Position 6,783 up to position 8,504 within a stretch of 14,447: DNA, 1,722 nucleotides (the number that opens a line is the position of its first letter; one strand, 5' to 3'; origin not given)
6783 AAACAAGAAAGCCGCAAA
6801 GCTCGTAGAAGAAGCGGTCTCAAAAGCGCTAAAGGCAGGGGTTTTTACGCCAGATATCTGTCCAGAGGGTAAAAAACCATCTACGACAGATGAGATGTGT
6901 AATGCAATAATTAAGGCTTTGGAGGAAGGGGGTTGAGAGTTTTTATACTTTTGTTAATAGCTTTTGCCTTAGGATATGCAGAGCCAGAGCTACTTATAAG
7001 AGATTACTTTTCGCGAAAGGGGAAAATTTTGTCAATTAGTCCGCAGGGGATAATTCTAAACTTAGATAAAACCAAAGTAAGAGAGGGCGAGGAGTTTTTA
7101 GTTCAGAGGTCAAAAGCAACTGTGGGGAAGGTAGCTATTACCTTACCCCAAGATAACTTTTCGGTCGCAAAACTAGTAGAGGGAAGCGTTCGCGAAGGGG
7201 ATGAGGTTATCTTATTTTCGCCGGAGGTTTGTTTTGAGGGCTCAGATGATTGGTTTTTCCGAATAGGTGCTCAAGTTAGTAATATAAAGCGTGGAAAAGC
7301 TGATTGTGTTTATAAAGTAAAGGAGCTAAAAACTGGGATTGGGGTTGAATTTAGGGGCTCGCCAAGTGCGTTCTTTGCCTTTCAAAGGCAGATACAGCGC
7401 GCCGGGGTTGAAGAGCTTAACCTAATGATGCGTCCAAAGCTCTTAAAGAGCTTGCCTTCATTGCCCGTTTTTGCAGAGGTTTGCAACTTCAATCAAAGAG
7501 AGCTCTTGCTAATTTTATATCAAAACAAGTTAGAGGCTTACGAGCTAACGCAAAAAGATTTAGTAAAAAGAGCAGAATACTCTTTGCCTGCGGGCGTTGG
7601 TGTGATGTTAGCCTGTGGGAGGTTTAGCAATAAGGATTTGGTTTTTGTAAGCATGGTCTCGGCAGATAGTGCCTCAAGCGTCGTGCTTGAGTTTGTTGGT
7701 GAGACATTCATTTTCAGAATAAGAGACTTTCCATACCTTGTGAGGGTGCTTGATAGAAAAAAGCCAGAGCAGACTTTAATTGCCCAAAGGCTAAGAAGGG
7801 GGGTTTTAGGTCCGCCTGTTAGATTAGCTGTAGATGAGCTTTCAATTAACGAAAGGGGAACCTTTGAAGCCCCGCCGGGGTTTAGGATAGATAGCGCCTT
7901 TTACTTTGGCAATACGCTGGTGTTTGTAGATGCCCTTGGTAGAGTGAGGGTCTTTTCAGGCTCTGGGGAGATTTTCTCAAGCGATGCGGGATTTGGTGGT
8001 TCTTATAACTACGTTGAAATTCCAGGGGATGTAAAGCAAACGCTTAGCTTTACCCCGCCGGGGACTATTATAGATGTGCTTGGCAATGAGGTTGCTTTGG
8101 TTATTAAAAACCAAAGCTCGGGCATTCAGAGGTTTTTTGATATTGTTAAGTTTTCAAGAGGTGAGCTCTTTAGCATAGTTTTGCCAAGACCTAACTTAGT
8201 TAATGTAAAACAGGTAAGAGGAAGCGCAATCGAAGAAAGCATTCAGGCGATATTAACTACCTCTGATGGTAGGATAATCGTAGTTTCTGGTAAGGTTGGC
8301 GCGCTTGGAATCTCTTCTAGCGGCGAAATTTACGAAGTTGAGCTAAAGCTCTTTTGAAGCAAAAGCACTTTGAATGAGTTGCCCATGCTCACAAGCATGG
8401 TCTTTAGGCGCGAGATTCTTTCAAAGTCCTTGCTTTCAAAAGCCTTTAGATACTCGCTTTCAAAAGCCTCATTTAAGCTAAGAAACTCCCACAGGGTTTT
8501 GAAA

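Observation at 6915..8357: Unknown 474-aa signal-peptide protein translationally coupled to leuB through a TTG start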

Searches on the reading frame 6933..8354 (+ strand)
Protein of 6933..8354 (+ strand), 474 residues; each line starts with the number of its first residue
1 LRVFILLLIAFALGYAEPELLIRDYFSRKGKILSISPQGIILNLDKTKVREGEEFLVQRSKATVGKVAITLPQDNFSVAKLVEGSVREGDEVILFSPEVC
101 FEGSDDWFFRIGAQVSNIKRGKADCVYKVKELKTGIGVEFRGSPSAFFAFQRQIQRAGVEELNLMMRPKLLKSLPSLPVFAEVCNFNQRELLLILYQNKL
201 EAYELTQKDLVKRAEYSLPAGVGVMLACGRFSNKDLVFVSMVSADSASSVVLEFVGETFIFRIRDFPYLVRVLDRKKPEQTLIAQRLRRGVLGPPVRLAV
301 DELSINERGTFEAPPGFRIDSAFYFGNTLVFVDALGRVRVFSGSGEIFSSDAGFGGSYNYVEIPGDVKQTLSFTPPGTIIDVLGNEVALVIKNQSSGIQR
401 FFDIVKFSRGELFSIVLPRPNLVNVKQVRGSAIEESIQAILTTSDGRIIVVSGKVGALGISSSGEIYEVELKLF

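Call 6: search_protein_families(library=pfam, proteins=[window:6933-8354:+], max_evalue=0.01)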
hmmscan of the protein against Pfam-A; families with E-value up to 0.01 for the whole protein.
window:6933-8354:+ (474 aa): 0 families

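Call 7: search_protein_families(library=ncbifam, proteins=[window:6933-8354:+], max_evalue=0.01)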
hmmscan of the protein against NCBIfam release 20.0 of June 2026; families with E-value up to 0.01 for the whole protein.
window:6933-8354:+ (474 aa): 0 families

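Call 8: find_homologous_proteins(query=window:6933-8354:+, max_evalue=0.001)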
Query window:6933-8354:+ (474 aa): 29 proteins with E <= 0.001 among 8000 candidates.
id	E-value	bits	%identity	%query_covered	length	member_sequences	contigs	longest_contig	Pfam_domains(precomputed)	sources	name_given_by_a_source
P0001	0.0e+0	1026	100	100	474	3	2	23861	-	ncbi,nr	ncbi:MAG: hypothetical protein NZL90_00680 [Aquificaceae bacterium]|nr:hypothetical protein [Aquific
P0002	3.7e-236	802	74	100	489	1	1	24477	-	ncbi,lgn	ncbi:MAG: hypothetical protein ABDH18_06440 [Aquificaceae bacterium]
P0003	2.2e-130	453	45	99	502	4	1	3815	-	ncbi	-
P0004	9.1e-130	451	46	99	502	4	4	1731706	-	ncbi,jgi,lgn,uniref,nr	ncbi:MAG: hypothetical protein WHS43_00025 [Aquificaceae bacterium]|jgi:hypothetical protein|uniref:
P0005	2.5e-129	450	48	95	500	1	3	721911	-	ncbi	-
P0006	4.0e-129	449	46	99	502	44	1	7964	-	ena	-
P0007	6.5e-127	442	44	99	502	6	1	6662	-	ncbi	-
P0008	3.0e-126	440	46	99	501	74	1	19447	-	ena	-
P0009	5.4e-126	439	44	100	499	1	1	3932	-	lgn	-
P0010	2.4e-125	437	45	99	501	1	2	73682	-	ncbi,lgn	ncbi:MAG: hypothetical protein ACK4LT_02830 [Aquificaceae bacterium]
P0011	1.5e-123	431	45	95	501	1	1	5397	-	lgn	-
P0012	1.2e-122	428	46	96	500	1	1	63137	-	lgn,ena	-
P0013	5.2e-122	426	43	100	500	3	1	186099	-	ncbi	-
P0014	1.0e-121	425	46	90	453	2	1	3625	-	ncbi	ncbi:MAG: hypothetical protein ACK4ZR_03100, partial [Aquificaceae bacterium]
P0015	2.5e-120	420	44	95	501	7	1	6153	-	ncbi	ncbi:MAG: hypothetical protein ABDH29_03900 [Aquificaceae bacterium]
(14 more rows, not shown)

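Call 13: find_related_loci(query=A1, collection=genome_contigs, flank=4000)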
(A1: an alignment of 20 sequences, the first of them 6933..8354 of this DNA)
Query A1 (474 aa) in genome_contigs; peptide patterns used: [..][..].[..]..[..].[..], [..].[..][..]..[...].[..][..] (x = any residue, [..] = any of these).
150 stretches matched a pattern; 30 encode a relative of the query (tblastn E <= 1e-3); 30 distinct loci.
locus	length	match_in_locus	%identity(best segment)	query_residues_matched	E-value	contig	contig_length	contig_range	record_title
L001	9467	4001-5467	74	1-474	0e+0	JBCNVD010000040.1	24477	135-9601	MAG: Aquificaceae bacterium isolate DT_Bin_41 contig40, whole genome shotgun sequence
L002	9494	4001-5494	46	2-472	4e-140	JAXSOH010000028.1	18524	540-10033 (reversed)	MAG: Aquificaceae bacterium isolate JZ-2_201705_bins_132 JZ-2_201705_bins_132_scaffold_28, whole genome shotgun sequence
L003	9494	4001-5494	46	2-472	1e-138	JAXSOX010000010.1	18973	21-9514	MAG: Aquificaceae bacterium isolate SRBZ_201705_bins_161 SRBZ_201705_bins_161_scaffold_10, whole genome shotgun sequence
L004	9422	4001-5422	48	22-472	3e-138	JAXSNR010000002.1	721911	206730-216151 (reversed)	MAG: Aquificaceae bacterium isolate QQ_201709_bins_137 QQ_201709_bins_137_scaffold_2, whole genome shotgun sequence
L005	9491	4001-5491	44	2-472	2e-134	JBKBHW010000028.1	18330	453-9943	MAG: Aquificaceae bacterium isolate 21I_055.bin.17 NODE_28_length_18330_cov_7.815756, whole genome shotgun sequence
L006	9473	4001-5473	43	2-467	9e-133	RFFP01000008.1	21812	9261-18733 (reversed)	MAG: Acidobacteria bacterium isolate J001 k99_158899, whole genome shotgun sequence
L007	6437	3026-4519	45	2-472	1e-130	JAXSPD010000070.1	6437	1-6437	MAG: Candidatus Pampinifervens yunnanense isolate DRTY-6_201601_bin_61 DRTY-6_201601_bins_61_scaffold_70, whole genome s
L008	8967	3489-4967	46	5-472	6e-130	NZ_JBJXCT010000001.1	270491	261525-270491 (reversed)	Hydrogenobacter sp. Uz 6-8 NODE_1_length_270491_cov_677.509049, whole genome shotgun sequence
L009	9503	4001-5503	43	1-474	3e-128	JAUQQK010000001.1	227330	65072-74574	MAG: Aquificota bacterium isolate QZM4_1.bins.16.Tibet NODE_127_length_227330_cov_15.102560, whole genome shotgun sequen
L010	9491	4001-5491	46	2-472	7e-128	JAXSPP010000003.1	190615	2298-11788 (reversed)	MAG: Candidatus Pampinifervens sinense isolate ZZQ_201901_bin_7 ZZQ_201901_bins_7_scaffold_3, whole genome shotgun seque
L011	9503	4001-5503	42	2-472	4e-125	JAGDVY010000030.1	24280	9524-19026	MAG: Hydrogenobacter sp. isolate KUB_Bin01 NODE_357_length_24280_cov_9.839794, whole genome shotgun sequence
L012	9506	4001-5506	39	2-474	1e-122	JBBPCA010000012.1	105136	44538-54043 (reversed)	Hydrogenobacter sp. RSW1 NODE_6_length_105136_cov_26.360596, whole genome shotgun sequence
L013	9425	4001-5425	43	22-472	5e-123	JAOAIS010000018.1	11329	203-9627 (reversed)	MAG: Aquificaceae bacterium isolate SKW97 k141_1687667, whole genome shotgun sequence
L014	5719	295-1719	44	22-472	1e-122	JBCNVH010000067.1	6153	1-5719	MAG: Aquificaceae bacterium isolate DT_Bin_52 contig67, whole genome shotgun sequence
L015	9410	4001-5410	46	22-467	5e-122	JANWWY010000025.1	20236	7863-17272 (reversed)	MAG: Aquificaceae bacterium isolate SKYG33 NODE_25_length_20236_cov_7.391240, whole genome shotgun sequence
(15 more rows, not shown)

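Call 16: search_protein_representatives(alignment_id=A1)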
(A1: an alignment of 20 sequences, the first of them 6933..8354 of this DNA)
Query: 20 sequences, 502 profile positions. Proteins with E-value up to 0.001 (for the whole library): 2185; up to 1e-10: 284; up to 1e-30: 18. The best 150 are listed.
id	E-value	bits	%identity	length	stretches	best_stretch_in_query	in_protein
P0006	1.9e-268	907.5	-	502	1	1-502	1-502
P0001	2.0e-196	669.9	-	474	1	3-502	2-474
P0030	2.8e-160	550.6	-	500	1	1-500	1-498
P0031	5.5e-142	490.3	-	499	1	5-496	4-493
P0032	3.7e-139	481.0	-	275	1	228-502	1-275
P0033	6.3e-135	467.0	-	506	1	1-502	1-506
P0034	3.1e-124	431.8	-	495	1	4-499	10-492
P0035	2.2e-121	422.3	-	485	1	6-499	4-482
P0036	1.6e-117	409.6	-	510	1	2-500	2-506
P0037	7.2e-116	404.2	-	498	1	5-499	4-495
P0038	1.8e-107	376.5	-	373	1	122-498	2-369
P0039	8.1e-83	295.1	-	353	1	4-336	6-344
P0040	1.8e-60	221.4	-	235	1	267-496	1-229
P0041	1.6e-55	205.1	-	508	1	8-501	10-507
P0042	1.1e-52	195.8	-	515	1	8-500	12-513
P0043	2.3e-50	188.1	-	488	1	84-501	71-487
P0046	2.1e-29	118.9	-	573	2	4-137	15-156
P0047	7.5e-29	117.1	-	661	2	190-447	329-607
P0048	1.3e-28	116.3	-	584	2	182-399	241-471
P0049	4.6e-28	114.5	-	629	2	18-117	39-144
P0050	6.6e-27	110.7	-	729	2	14-117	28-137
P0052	5.3e-26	107.7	-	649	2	180-443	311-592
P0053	1.1e-25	106.7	-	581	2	5-138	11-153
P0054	3.5e-25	105.0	-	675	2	6-119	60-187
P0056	4.6e-24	101.3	-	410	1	180-501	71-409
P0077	1.5e-18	83.1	-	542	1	6-449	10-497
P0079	2.2e-18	82.6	-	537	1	4-446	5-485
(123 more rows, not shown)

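Call 17: search_protein_families(library=pfam, proteins=[P0041, P0042, P0046, P0047, P0048, P0049, P0050, P0052, P0077, P0079], max_evalue=0.01)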
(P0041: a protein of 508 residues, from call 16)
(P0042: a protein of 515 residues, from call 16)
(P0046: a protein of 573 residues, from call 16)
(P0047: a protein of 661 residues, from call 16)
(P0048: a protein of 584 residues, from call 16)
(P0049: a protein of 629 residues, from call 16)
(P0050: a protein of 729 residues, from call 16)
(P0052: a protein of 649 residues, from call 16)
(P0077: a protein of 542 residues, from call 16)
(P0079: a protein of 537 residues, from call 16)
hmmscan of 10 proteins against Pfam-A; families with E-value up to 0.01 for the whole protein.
P0041 (508 aa): 0 families

P0042 (515 aa): 0 families

P0046 (573 aa): 3 families
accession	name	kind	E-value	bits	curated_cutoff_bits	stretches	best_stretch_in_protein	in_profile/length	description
PF13517.12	FG-GAP_3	-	7e-11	43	26.9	2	268-327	1-61/61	FG-GAP-like repeat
PF16538.11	FlgT_C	-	0.00098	20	27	1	51-124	1-74/77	Flagellar assembly protein T, C-terminal domain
PF01839.29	FG-GAP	-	0.0019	18.5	22.1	1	264-280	5-21/37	FG-GAP repeat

P0047 (661 aa): 2 families
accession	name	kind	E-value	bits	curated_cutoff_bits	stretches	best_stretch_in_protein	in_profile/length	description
PF13517.12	FG-GAP_3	-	5.6e-10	40.1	26.9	1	346-388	1-44/61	FG-GAP-like repeat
PF16538.11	FlgT_C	-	1.8e-08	35.1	27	1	62-138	1-75/77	Flagellar assembly protein T, C-terminal domain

P0048 (584 aa): 4 families
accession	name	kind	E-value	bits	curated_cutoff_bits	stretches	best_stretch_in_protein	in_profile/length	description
PF13517.12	FG-GAP_3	-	6.6e-12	46.3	26.9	1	266-325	1-61/61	FG-GAP-like repeat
PF23743.1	Beta-prop_BBS7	-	6.3e-06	26.1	27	1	230-329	192-291/299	BBS7 beta-propeller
PF16538.11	FlgT_C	-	0.00029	21.6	27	1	53-110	3-58/77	Flagellar assembly protein T, C-terminal domain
PF16743.10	PliI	-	0.0041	17.2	27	0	301-327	53-79/123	Periplasmic lysozyme inhibitor of I-type lysozyme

P0049 (629 aa): 1 family
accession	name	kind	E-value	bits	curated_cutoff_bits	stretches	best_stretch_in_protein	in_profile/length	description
PF16538.11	FlgT_C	-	0.00033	21.5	27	1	63-138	2-75/77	Flagellar assembly protein T, C-terminal domain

P0050 (729 aa): 3 families
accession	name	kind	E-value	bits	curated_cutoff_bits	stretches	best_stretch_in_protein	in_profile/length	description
PF13517.12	FG-GAP_3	-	5.8e-10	40.1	26.9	1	398-457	1-61/61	FG-GAP-like repeat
PF01839.29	FG-GAP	-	4.1e-06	27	22.1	0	441-463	4-26/37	FG-GAP repeat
PF16538.11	FlgT_C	-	0.00041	21.2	27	1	57-130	3-74/77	Flagellar assembly protein T, C-terminal domain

P0052 (649 aa): 3 families
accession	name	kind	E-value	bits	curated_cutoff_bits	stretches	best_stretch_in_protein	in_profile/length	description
PF13517.12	FG-GAP_3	-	5.8e-15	56.1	26.9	2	432-499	1-60/61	FG-GAP-like repeat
PF01839.29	FG-GAP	-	8.6e-10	38.7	22.1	1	553-567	6-20/37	FG-GAP repeat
PF12256.14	TcdB_toxin_midN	-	0.0061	16.3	24.8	0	475-510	20-56/181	Insecticide toxin TcdB middle/N-terminal region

P0077 (542 aa): 3 families
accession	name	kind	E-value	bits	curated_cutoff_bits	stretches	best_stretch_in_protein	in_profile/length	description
PF13517.12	FG-GAP_3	-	2.4e-10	41.3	26.9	0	332-397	1-58/61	FG-GAP-like repeat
PF01839.29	FG-GAP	-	4.9e-06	26.8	22.1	0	452-467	6-20/37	FG-GAP repeat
PF16538.11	FlgT_C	-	0.00019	22.2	27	1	47-75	1-29/77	Flagellar assembly protein T, C-terminal domain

P0079 (537 aa): 2 families
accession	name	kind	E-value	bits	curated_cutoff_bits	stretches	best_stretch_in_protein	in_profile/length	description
PF13517.12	FG-GAP_3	-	2e-08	35.1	26.9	1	327-393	1-60/61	FG-GAP-like repeat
PF16538.11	FlgT_C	-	0.0011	19.7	27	1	41-103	1-62/77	Flagellar assembly protein T, C-terminal domain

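Call 18: predict_structure(alignment_id=A1)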
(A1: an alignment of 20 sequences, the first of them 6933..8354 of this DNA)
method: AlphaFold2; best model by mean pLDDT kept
length: 474 residues; sequences in the alignment: 20
mean_pLDDT: 84.9   pTM: 0.63
mean pLDDT of the five models: 84.9, 84.7, 84.0, 84.0, 83.3
residues with pLDDT >= 90: 241; 70-90: 168; 50-70: 46; < 50: 19
segments of 3 or more residues with pLDDT < 50: 153-155, 396-406, 458-460
pLDDT, mean of each block of 10 residues (from residue 1): 65 64 91 92 91 93 93 92 93 92 90 88 86 89 86 55 86 90 91 94 88 93 92 94 87 94 93 93 91 92 89 91 94 89 91 64 59 86 89 59 52 87 85 78 92 64 85 83
secondary structure, 60 per line:
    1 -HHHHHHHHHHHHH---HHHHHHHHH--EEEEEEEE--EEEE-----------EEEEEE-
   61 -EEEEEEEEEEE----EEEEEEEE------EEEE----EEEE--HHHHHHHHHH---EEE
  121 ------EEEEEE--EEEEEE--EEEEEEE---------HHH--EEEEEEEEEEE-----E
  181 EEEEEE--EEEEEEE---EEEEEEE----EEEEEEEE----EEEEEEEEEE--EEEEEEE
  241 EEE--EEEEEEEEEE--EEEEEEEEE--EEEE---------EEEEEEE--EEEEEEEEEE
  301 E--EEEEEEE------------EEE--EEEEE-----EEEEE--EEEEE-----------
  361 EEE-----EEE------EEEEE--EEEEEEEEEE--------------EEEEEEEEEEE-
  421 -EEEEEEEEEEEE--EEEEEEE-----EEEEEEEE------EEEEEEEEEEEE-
elements in order: H2-14 H18-26 E29-36 E39-42 E54-59 E62-72 E77-84 E91-94 E99-102 H105-114 E118-120 E127-132 E135-140 E143-149 E164-174 E180-186 E189-195 E199-205 E210-217 E222-231 E234-243 E246-255 E258-266 E269-272 E282-288 E291-301 E304-310 E323-325 E328-332 E338-342 E345-349 E361-363 E369-371 E378-382 E385-394 E409-419 E422-433 E436-442 E448-455 E462-473

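Call 22: search_solved_structures(query=A1, max_evalue=1, show_alignments=2)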
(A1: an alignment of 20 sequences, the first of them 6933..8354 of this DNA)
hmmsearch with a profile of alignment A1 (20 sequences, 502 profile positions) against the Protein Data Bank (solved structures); distinct sequences matched with E-value up to 1: 3.
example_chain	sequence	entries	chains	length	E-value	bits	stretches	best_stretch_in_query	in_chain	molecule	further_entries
3jc8_Ta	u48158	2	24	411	0.00019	23.4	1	41-103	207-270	LysM domain protein | TsaP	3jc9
1d1n_A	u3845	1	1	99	0.18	13.6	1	87-152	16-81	INITIATION FACTOR 2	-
6ve2_O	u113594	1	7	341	0.42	12.3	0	49-103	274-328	LysM domain-containing protein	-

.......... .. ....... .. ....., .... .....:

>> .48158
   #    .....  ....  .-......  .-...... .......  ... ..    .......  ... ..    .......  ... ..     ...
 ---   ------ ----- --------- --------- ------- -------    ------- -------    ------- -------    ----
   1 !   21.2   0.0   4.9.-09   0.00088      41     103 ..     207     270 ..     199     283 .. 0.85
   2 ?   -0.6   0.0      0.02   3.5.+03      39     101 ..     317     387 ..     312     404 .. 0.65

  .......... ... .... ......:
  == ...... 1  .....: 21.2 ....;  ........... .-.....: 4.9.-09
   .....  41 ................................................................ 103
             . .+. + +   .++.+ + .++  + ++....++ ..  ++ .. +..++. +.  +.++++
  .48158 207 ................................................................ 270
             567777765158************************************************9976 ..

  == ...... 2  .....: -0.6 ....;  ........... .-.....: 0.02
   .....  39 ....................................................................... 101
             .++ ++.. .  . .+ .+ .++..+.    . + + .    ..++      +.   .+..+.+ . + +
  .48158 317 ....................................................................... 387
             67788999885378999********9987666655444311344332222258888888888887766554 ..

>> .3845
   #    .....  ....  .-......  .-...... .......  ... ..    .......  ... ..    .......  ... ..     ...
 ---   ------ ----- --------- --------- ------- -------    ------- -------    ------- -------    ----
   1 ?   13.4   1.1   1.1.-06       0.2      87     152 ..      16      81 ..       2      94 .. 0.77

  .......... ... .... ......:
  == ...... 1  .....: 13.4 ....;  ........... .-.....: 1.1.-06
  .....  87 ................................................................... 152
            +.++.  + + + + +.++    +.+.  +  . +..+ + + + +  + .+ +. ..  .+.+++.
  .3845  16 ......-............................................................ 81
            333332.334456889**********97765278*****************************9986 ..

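Call 23: fold_search(model_id=the predicted structure, library=pdb)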
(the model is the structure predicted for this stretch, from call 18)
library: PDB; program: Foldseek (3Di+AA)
matches with E <= 10: 1522; with E <= 0.001: 404
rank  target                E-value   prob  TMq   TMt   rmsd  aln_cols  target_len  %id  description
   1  4hho                  4.1e-07  1.00  0.40  0.54   6.8       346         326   10  Serum paraoxonase-1 by directed evolution with the H115W mutation (released 2013-03-27)
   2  4hhq                  4.3e-07  1.00  0.40  0.55   6.8       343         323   10  Serum paraoxonase-1 by directed evolution with the H115Q and H134Q mutations (released 2013-03-27)
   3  3sre                  4.3e-07  1.00  0.40  0.54   6.9       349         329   11  Serum paraoxonase-1 by directed evolution at pH 6.5 (released 2012-03-21)
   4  6g82                  5.0e-07  1.00  0.39  0.53   9.1       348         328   11  Serum paraoxonase-1 by directed evolution with the L69S/H115W/F222S mutations (released 2019-03-20)
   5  4q1u                  5.5e-07  1.00  0.40  0.55   7.0       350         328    9  Serum paraoxonase-1 by directed evolution with the K192Q mutation (released 2015-02-18)
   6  1v04                  6.0e-07  1.00  0.40  0.53   9.1       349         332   11  serum paraoxonase by directed evolution (released 2004-04-23)
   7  9kzc_B                8.8e-07  1.00  0.34  0.45   7.6       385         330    9  Cryo-EM structure of the LGI1 LRR-LGI1 EPTP-ADAM22 ECD complex (released 2025-06-25)
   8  8hq2_D                8.8e-07  1.00  0.38  0.35   9.8       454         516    8  Crystal structure of human ADAM22 in complex with human LGI1 mutant (released 2023-12-13)
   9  6h0a                  1.2e-06  1.00  0.41  0.54   5.8       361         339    9  Serum paraoxonase-1 by directed evolution with the L69G/H115W/H134R/F222S/T332S mutations (released 2019-07-17)
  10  3srg                  1.2e-06  1.00  0.39  0.52   6.9       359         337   10  Serum paraoxonase-1 by directed evolution at pH 6.5 in complex with 2-hydroxyquinoline (released 2012-03-21)
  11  9a40_B                1.9e-06  1.00  0.37  0.45   9.2       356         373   10  model of Cullin4 (released 2024-09-18)
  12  6gmu                  2.0e-06  1.00  0.39  0.51   7.0       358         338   10  Serum paraoxonase-1 by directed evolution with the L69G/H134R/F222S/T332S mutations (released 2019-04-17)
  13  8hpy_D                2.1e-06  1.00  0.34  0.32  11.3       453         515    9  Crystal structure of human LGI1-ADAM22 complex (released 2023-12-13)
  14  9r0q                  2.4e-06  1.00  0.39  0.52   9.1       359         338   10  Paraoxonase-1 in complex with terbium(III) and 2-hydroxyquinoline (released 2025-08-06)
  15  8y6b_D                2.9e-06  1.00  0.33  0.31  11.8       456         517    9  Structure of human LGI1-ADAM22 complex in space group P212121 (released 2024-02-14)
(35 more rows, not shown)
